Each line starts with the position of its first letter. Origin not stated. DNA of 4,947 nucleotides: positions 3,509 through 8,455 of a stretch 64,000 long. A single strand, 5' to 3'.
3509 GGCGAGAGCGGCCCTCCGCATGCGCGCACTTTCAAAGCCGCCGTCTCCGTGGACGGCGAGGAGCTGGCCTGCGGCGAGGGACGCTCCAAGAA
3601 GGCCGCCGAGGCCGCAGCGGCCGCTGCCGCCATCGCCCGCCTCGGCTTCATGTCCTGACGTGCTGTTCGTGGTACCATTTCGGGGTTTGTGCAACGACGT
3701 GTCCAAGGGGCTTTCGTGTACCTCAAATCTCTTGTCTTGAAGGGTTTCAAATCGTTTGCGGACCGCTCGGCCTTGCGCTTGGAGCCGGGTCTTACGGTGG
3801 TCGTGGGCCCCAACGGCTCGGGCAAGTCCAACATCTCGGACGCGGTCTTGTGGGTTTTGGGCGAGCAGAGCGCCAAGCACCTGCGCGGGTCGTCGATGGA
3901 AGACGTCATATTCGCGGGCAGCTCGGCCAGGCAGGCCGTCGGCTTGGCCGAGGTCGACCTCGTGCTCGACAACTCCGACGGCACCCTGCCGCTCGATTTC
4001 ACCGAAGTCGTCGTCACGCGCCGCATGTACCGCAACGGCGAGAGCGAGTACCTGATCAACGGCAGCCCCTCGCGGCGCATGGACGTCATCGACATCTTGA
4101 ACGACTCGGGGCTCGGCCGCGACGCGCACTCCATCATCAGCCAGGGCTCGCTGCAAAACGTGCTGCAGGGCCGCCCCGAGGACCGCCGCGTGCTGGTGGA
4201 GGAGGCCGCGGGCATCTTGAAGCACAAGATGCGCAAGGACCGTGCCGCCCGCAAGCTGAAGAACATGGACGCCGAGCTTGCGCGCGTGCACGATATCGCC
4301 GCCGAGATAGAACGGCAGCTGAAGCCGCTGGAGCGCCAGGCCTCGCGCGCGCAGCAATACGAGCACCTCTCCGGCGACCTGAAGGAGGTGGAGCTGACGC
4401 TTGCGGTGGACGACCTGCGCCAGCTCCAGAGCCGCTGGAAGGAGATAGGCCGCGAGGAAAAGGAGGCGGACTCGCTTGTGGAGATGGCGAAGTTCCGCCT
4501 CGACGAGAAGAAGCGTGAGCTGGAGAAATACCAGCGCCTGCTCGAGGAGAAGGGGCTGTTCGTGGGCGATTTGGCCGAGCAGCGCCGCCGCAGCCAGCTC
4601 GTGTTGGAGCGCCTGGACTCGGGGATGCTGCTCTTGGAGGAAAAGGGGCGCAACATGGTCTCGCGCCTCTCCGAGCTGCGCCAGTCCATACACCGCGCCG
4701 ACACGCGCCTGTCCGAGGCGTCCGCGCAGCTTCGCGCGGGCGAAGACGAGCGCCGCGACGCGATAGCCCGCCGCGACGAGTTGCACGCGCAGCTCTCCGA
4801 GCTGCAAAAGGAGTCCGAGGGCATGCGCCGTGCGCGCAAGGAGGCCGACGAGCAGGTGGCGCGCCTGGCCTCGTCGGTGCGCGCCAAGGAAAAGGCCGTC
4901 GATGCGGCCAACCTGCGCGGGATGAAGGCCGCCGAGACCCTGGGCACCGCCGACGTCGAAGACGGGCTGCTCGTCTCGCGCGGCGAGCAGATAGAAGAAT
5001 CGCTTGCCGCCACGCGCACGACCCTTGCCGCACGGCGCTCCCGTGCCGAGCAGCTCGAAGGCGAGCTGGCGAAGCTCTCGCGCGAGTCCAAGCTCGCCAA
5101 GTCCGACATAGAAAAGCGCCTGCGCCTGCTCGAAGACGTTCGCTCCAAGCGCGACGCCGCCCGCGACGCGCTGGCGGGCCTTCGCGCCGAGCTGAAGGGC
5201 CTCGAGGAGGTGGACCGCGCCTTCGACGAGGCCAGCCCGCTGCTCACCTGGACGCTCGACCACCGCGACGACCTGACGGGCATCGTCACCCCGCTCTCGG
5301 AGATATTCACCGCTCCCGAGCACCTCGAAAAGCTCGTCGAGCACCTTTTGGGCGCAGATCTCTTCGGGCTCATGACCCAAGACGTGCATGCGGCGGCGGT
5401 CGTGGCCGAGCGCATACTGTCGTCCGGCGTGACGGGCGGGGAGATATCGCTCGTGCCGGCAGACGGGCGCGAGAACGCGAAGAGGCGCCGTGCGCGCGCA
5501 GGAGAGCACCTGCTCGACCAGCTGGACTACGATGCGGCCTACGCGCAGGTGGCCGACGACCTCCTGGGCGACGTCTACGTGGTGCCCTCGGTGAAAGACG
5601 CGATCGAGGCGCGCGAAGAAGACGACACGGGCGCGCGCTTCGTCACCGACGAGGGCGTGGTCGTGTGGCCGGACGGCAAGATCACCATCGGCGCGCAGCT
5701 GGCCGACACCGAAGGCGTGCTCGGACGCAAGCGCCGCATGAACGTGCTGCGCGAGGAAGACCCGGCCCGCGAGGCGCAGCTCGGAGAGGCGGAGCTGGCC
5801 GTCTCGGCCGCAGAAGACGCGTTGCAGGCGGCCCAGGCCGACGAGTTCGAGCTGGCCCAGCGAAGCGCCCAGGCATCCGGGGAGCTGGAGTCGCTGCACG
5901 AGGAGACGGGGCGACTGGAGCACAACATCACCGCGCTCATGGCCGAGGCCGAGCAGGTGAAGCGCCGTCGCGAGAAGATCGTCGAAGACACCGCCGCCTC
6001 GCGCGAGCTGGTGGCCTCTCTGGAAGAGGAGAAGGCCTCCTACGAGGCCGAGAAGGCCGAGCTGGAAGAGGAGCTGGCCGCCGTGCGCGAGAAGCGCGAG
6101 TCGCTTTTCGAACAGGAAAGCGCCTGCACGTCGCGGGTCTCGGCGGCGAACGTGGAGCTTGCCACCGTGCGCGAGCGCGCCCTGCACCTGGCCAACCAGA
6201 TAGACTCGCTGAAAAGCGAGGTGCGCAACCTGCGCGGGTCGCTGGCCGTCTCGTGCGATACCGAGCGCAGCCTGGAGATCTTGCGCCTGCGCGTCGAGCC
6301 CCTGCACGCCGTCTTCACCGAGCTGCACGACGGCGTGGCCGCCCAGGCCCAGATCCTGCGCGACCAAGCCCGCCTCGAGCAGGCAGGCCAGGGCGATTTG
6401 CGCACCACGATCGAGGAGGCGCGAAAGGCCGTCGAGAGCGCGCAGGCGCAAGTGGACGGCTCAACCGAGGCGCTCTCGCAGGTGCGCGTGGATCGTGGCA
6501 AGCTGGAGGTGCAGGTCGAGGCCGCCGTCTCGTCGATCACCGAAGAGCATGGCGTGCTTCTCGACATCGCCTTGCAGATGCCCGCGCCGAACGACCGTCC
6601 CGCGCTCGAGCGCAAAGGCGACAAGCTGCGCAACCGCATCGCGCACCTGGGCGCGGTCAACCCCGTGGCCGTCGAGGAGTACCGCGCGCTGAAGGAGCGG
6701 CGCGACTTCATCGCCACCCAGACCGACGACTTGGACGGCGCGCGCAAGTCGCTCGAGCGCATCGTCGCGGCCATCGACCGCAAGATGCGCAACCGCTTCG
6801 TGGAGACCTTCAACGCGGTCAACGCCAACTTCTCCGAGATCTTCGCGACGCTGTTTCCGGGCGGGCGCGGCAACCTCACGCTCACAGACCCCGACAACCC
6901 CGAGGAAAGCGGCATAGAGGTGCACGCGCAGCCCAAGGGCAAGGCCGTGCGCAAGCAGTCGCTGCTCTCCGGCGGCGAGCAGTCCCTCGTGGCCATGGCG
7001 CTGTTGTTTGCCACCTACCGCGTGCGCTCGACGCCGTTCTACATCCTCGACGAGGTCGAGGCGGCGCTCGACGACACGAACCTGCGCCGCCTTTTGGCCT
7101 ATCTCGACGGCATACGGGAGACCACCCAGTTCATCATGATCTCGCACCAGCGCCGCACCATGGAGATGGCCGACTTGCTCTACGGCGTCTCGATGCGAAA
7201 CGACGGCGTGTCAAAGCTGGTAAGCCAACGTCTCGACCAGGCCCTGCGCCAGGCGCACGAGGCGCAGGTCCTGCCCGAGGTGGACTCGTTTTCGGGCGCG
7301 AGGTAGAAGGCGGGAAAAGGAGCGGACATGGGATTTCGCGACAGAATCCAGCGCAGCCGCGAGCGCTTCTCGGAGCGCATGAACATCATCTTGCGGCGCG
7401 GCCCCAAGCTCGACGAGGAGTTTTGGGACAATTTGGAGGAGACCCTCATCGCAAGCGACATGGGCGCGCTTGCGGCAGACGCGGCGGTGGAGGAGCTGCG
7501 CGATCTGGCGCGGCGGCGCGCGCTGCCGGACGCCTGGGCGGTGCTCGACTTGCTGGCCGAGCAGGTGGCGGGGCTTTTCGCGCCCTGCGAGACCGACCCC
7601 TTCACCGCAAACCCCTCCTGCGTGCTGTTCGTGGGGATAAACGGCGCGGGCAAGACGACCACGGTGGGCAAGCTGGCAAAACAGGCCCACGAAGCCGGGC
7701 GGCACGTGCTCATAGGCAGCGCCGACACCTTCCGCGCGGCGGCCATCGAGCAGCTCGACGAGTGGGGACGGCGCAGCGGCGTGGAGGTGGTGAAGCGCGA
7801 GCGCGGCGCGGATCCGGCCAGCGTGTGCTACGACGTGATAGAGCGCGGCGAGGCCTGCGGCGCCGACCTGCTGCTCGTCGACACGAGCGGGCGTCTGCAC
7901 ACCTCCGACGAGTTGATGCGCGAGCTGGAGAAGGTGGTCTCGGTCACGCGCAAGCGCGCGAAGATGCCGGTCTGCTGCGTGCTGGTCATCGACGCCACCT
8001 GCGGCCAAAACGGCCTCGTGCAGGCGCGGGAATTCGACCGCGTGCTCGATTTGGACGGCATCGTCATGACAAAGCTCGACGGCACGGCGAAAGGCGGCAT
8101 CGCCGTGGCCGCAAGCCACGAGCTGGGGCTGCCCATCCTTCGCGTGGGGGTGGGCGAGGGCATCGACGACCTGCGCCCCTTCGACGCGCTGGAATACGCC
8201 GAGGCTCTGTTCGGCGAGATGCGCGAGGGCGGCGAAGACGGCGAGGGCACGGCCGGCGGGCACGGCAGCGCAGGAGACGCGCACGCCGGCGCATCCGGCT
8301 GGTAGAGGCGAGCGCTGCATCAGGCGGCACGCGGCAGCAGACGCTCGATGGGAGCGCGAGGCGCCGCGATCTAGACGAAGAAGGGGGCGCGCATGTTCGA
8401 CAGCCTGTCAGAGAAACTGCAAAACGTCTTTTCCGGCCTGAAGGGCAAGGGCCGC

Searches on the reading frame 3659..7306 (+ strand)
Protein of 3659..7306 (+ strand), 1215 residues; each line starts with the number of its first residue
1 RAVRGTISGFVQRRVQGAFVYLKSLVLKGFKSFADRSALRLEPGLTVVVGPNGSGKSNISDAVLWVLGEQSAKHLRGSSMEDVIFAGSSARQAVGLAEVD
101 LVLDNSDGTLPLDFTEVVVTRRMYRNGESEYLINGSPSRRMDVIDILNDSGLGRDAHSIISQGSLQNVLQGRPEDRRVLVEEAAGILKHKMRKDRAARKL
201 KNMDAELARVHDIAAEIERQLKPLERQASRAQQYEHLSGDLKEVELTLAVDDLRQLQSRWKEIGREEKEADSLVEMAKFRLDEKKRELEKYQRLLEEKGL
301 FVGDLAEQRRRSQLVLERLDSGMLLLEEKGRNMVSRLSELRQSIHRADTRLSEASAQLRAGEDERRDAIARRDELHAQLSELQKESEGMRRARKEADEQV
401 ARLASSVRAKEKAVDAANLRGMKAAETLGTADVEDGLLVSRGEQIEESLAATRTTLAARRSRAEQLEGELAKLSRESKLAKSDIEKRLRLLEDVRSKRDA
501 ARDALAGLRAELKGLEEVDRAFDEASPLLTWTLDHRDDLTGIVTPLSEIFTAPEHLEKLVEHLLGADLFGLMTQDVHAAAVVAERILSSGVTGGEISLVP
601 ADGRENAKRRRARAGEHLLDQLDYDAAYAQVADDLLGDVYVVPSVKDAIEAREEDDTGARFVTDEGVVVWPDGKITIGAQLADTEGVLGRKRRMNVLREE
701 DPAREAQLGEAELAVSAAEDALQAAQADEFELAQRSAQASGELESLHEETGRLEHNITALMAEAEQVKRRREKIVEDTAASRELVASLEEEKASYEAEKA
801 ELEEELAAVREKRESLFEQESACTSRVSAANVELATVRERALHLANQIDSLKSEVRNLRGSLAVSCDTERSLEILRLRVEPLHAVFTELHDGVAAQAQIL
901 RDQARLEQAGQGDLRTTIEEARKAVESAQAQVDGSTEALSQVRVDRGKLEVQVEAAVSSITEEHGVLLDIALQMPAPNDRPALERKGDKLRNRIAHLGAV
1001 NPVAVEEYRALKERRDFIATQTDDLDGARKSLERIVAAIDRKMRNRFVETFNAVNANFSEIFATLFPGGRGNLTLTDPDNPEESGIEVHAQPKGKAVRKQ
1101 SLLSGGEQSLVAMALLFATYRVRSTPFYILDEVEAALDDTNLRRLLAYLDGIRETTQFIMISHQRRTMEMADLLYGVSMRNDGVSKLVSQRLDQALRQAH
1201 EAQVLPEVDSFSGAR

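Call 21: search_protein_families(library=pfam, proteins=[window:3659-7306:+], max_evalue=0.00001)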
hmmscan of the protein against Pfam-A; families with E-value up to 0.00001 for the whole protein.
window:3659-7306:+ (1215 aa): 5 families
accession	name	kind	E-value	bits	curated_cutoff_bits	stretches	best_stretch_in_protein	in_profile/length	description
PF02463.25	SMC_N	-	4.1e-71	239.3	40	1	21-1185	1-219/220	RecF/RecN/SMC N terminal domain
PF13476.12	AAA_23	-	3.3e-13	51.2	27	1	24-244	1-196/201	AAA domain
PF13304.12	AAA_21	-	4.9e-12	47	27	0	45-117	1-63/304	AAA domain, putative AbiEii toxin, Type IV TA system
PF06470.18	SMC_hinge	-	2.4e-10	41.3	22.5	1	540-650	2-114/116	SMC proteins Flexible Hinge Domain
PF13175.12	AAA_15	-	5.7e-07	29.9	32.1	1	22-81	3-55/374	AAA ATPase domain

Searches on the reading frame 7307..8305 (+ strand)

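Call 21: search_protein_families(library=pfam, proteins=[window:7307-8305:+], max_evalue=0.00001)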
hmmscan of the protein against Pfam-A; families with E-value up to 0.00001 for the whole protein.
window:7307-8305:+ (332 aa): 2 families
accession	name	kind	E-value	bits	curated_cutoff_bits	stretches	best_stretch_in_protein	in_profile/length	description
PF00448.28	SRP54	-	3.5e-66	223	22.7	1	104-302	2-195/196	SRP54-type protein, GTPase domain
PF02881.24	SRP54_N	-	1.1e-07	32.5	22.4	1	21-85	1-73/75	SRP54-type protein, helical bundle domain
